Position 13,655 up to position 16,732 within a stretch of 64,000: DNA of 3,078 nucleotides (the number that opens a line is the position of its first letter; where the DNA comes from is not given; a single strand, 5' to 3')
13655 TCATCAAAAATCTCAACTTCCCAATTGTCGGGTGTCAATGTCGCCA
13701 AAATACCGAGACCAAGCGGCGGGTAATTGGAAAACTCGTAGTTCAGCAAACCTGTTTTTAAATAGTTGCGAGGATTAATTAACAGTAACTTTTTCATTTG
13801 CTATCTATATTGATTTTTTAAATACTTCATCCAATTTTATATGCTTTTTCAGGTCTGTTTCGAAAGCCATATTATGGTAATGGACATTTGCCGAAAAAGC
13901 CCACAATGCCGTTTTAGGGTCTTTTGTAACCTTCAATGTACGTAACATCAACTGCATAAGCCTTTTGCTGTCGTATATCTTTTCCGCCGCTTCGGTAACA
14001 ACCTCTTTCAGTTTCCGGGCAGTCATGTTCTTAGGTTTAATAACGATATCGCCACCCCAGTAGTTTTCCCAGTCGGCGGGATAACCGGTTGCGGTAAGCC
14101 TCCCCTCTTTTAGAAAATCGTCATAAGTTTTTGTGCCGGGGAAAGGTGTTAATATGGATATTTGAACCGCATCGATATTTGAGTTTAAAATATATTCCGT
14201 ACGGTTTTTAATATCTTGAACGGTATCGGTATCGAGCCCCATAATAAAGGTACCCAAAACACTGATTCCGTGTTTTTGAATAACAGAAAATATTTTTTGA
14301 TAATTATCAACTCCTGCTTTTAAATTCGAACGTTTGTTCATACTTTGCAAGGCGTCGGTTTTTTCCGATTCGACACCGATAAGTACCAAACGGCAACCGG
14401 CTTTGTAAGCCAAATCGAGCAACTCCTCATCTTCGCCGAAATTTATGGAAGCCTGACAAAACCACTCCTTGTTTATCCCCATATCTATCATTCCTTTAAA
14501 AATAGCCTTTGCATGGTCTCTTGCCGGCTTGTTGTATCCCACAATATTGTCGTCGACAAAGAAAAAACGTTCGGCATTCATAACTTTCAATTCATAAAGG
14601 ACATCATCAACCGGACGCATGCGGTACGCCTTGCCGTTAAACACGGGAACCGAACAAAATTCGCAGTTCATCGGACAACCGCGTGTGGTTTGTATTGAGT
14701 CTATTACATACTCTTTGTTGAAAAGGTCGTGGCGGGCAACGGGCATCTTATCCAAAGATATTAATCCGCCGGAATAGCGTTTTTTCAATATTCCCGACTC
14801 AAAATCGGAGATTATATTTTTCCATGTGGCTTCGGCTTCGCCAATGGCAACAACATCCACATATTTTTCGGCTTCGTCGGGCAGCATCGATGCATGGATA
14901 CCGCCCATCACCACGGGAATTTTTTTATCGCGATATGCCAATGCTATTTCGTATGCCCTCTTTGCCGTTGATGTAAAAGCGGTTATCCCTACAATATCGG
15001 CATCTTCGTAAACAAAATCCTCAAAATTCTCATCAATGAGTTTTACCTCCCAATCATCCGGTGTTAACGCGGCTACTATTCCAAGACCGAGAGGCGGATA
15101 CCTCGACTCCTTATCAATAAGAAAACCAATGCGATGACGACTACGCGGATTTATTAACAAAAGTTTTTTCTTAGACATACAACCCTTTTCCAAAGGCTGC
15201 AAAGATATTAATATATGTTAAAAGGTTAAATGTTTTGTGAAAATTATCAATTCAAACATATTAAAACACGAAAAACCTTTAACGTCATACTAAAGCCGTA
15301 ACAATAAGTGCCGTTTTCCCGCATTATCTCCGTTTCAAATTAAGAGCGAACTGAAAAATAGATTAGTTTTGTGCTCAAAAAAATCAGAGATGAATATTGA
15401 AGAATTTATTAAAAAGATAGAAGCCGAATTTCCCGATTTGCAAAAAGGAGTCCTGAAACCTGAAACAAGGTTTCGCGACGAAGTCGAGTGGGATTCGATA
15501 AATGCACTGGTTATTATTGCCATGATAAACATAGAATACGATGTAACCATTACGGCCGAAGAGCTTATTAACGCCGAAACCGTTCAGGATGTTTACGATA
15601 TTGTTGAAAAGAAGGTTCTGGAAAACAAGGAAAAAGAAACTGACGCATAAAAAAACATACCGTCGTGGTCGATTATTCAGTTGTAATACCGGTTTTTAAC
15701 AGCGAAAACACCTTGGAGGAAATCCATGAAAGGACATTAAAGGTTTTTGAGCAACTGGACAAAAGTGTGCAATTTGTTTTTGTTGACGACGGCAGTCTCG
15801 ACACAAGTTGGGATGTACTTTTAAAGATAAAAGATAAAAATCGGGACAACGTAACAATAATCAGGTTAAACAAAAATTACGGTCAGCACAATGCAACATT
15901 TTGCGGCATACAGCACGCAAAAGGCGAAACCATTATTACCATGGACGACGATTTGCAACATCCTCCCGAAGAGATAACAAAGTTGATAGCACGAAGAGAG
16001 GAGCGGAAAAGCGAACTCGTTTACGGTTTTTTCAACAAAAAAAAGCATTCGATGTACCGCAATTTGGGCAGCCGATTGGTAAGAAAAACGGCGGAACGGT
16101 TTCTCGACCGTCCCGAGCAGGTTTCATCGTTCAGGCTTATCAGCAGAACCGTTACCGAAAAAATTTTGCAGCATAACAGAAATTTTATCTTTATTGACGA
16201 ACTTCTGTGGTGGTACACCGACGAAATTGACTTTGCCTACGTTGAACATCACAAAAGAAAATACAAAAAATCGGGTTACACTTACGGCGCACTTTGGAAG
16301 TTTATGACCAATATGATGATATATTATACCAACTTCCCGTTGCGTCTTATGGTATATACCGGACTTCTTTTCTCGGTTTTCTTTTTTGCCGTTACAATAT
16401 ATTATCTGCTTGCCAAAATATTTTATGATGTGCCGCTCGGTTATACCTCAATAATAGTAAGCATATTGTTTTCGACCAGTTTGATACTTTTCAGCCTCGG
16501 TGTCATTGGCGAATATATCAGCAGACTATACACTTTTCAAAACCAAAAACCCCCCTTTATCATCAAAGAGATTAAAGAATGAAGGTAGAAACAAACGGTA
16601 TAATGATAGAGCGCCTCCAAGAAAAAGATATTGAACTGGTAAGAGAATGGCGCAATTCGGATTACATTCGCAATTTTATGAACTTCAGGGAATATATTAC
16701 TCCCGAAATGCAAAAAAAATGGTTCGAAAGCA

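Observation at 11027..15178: Tandem triplication of B12-binding radical SAM enzymes in one translationally coupled operon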

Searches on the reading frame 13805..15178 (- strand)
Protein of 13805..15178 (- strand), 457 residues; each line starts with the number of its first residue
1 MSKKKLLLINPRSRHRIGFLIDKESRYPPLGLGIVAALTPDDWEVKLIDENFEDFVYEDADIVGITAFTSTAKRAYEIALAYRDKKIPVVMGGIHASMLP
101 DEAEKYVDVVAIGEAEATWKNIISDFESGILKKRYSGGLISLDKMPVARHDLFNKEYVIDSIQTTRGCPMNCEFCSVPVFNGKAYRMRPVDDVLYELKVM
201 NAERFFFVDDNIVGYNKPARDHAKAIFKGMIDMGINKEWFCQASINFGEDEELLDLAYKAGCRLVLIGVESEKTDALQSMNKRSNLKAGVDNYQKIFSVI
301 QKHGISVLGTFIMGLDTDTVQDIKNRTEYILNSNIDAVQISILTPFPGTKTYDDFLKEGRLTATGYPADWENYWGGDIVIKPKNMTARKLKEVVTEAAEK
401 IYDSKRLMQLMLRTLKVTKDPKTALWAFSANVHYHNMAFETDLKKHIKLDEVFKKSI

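Call 3: search_protein_families(library=pfam, proteins=[window:13805-15178:-], max_evalue=0.001)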
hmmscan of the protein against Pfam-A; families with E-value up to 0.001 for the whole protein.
window:13805-15178:- (457 aa): 3 families
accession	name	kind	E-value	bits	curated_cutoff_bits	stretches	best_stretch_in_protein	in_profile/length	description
PF04055.27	Radical_SAM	-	1.5e-14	55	29.5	1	162-325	1-161/166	Radical SAM superfamily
PF02310.24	B12-binding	-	1.5e-14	54.3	32.1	1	25-120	10-118/121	B12 binding domain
PF19864.5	Radical_SAM_N2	-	5.8e-05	23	29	1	81-126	80-125/151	Radical SAM proteins, N-terminal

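Call 4: search_protein_families(library=ncbifam, proteins=[window:13805-15178:-], max_evalue=0.001)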
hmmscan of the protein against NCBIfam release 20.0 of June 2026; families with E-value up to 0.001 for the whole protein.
window:13805-15178:- (457 aa): 27 families (the best 25 are shown)
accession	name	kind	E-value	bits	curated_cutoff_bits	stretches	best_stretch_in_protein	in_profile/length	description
TIGR03471.1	HpnJ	equivalog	3.4e-32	111.9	577.6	1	149-365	180-397/472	hopanoid biosynthesis associated radical SAM protein HpnJ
TIGR04479.1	bcpD_PhpK_rSAM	subfamily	2e-28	99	600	1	140-335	221-411/504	PhpK family radical SAM P-methyltransferase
TIGR02026.1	BchE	equivalog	7.6e-26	91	481.35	1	162-417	197-443/497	magnesium-protoporphyrin IX monomethyl ester anaerobic oxidative cyclase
TIGR04013.1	B12_SAM_MJ_1487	hypoth_equivalog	5.8e-22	78.1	251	1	58-212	40-207/382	TIGR04013 family B12-binding domain/radical SAM domain-containing protein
TIGR04072.2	rSAM_ladder_B12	equivalog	4e-21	75.2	360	1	77-355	88-372/443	lipid biosynthesis B12-binding/radical SAM protein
TIGR04014.1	B12_SAM_MJ_0865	equivalog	9.4e-21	74.1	360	1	161-352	162-355/434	methyl-coenzyme M reductase glutamine C-methyltransferase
TIGR04367.1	HpnR_B12_rSAM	equivalog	1.3e-20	73.4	650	1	142-353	162-371/490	hopanoid C-3 methylase HpnR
NF038361.1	rSAM_Sden_1168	equivalog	5.4e-20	71.4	575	1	161-364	284-482/560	Sden_1168 family B12-binding radical SAM P-methyltransferase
NF050148.1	rSAM_ApyD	equivalog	2.1e-19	69.4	750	1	52-370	67-406/645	RiPP biosynthesis radical SAM protein ApyD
NF033070.1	rSAM_AprD4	equivalog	2.3e-19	69.7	500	1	158-360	195-395/456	AprD4 family radical SAM diol-dehydratase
NF045585.1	rSAM_slr0320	equivalog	8.4e-15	54.2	775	1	155-319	232-398/511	photosystem II high light acclimation radical SAM protein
TIGR04295.1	B12_rSAM_oligo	hypoth_equivalog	6.5e-14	51.4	400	1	161-353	202-382/422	TIGR04295 family B12-binding domain-containing radical SAM protein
TIGR01125.1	TIGR01125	equivalog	4.3e-10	39.2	356.95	1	56-200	33-177/432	30S ribosomal protein S12 methylthiotransferase RimO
NF040542.1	rSAM_RCCLKC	equivalog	1.1e-09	38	450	1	142-337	162-354/423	arsinothricin biosynthesis radical SAM protein ArsL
TIGR04385.1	B12_rSAM_cofa1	equivalog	4.9e-09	35.9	450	1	161-329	197-360/438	B12 lower ligand biosynthesis radical SAM protein BzaD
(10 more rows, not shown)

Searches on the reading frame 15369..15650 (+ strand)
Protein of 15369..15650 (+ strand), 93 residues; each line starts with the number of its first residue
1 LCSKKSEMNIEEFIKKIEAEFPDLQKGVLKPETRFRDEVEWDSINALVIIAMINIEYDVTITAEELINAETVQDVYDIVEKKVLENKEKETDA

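Call 3: search_protein_families(library=pfam, proteins=[window:15369-15650:+], max_evalue=0.001)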
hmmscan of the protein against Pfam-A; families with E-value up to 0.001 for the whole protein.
window:15369-15650:+ (93 aa): 2 families
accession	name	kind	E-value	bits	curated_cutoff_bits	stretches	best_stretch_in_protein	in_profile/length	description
PF00550.31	PP-binding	-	8.2e-07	29.6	20.8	1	22-77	11-65/67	Phosphopantetheine attachment site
PF14573.12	PP-binding_2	-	0.00011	22.8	32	1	31-81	36-86/96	Acyl-carrier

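Call 4: search_protein_families(library=ncbifam, proteins=[window:15369-15650:+], max_evalue=0.001)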
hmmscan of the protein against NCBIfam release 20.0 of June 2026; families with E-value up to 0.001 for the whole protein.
window:15369-15650:+ (93 aa): 9 families
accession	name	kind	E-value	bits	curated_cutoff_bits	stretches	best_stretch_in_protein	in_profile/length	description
NF002148.0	PRK00982.1-2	subfamily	2.4e-08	33.7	71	1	7-82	2-77/79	acyl carrier protein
NF002150.0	PRK00982.1-4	subfamily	2.3e-07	30.9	66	1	7-82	3-78/80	acyl carrier protein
TIGR00517.1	acyl_carrier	equivalog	2.2e-06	27.5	70.45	1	8-82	2-76/77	acyl carrier protein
NF006031.0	PRK08172.1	equivalog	2.3e-06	28.2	76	1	7-83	2-78/82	acyl carrier protein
NF003757.0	PRK05350.1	equivalog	6.9e-06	26.1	65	1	9-83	6-80/83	acyl carrier protein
NF002147.0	PRK00982.1-1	equivalog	8.9e-06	25.5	84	1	9-82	7-80/83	acyl carrier protein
NF002149.0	PRK00982.1-3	equivalog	1e-05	25.3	106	1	8-82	2-76/78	acyl carrier protein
NF040636.1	AcpM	exception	8.2e-05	22.6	146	1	16-89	12-85/93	meromycolate extension acyl carrier protein AcpM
NF004533.0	PRK05883.1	equivalog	0.00014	21.7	72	1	26-83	40-97/100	acyl carrier protein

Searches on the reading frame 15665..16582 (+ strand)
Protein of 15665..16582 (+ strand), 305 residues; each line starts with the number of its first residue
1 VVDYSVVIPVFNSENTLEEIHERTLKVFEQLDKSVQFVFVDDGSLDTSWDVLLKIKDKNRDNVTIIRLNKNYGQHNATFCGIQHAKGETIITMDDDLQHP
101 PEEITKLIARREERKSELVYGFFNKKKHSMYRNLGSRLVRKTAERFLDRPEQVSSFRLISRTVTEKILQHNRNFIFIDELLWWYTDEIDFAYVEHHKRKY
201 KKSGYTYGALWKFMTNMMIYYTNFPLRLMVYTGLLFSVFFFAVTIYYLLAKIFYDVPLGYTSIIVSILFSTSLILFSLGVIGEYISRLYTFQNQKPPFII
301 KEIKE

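Call 3: search_protein_families(library=pfam, proteins=[window:15665-16582:+], max_evalue=0.001)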
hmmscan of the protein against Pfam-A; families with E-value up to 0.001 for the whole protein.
window:15665-16582:+ (305 aa): 3 families
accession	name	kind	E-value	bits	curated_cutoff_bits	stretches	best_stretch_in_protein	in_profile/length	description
PF00535.33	Glycos_transf_2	-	2.7e-27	96.2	23.3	1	5-167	1-167/168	Glycosyl transferase family 2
PF10111.15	Glyco_tranf_2_2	-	2.1e-09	37.7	27.3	1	5-107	1-102/276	Glycosyltransferase like family 2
PF13641.12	Glyco_tranf_2_3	-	0.00081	19.9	27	0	4-129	3-125/230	Glycosyltransferase like family 2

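Call 4: search_protein_families(library=ncbifam, proteins=[window:15665-16582:+], max_evalue=0.001)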
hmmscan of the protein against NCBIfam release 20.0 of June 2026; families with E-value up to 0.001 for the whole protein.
window:15665-16582:+ (305 aa): 19 families
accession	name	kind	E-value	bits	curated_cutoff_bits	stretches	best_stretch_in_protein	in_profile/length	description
NF007986.1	PRK10714.1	equivalog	1.2e-45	155.9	529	1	4-303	8-311/316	undecaprenyl-phosphate 4-deoxy-4-formamido-L-arabinose transferase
NF047588.1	GlcsyltransPgfSStrep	equivalog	3.4e-40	138.2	500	1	4-302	3-304/308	glycosyltransferase PgfS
NF041875.1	EPS_EpsD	equivalog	4.3e-12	46.1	370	1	5-125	2-118/325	exopolysaccharide biosynthesis glycosyltransferase EpsD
TIGR03111.1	glyc2_xrt_Gpos1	hypoth_equivalog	1.6e-10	40.4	363.95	1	5-114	52-159/439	TIGR03111 family XrtG-associated glycosyltransferase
TIGR03937.1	PgaC_IcaA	equivalog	8.7e-10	38.1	422.3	1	5-96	48-135/407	poly-beta-1,6-N-acetyl-D-glucosamine synthase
NF007482.0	PRK10073.1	equivalog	5e-09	35.6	423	1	4-108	8-107/334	glycosyltransferase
TIGR03965.1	mycofact_glyco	equivalog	9.4e-09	34.6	280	1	3-109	75-177/467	mycofactocin biosynthesis glycosyltransferase MftF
NF047683.1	TeichurnBiosyTuaG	equivalog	2.7e-08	33.8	400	1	5-116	9-116/252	teichuronic acid biosynthesis protein TuaG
NF058614.1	PPMAGASynPpgS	equivalog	1.1e-07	31.6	370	1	5-143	3-135/226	polyprenyl-phospho-N-acetylgalactosaminyl synthase PpgS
NF038302.1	EPS_HpsE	equivalog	4.6e-07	29.1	300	1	2-100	1-100/307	hormogonium polysaccharide biosynthesis glycosyltransferase HpsE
NF053739.1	GlytfEpsEBac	equivalog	6.7e-07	28.5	450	1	5-99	4-95/265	glycosyltransferase EpsE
TIGR04242.1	nodulat_NodC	equivalog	8.6e-07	28.2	550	1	5-115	51-160/395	chitooligosaccharide synthase NodC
TIGR04283.1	glyco_like_mftF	equivalog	1.3e-06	28.2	182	1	5-124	2-108/221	TIGR04283 family arsenosugar biosynthesis glycosyltransferase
NF041394.1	GtaseAglG_Halo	equivalog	7.4e-06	25.4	440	1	4-116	3-112/304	glucosyl-dolichyl phosphate glucuronosyltransferase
NF050050.1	ProtGlycPglI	equivalog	9.7e-05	21.9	500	1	4-140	4-137/306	GalNAc(5)-diNAcBac-PP-undecaprenol beta-1,3-glucosyltransferase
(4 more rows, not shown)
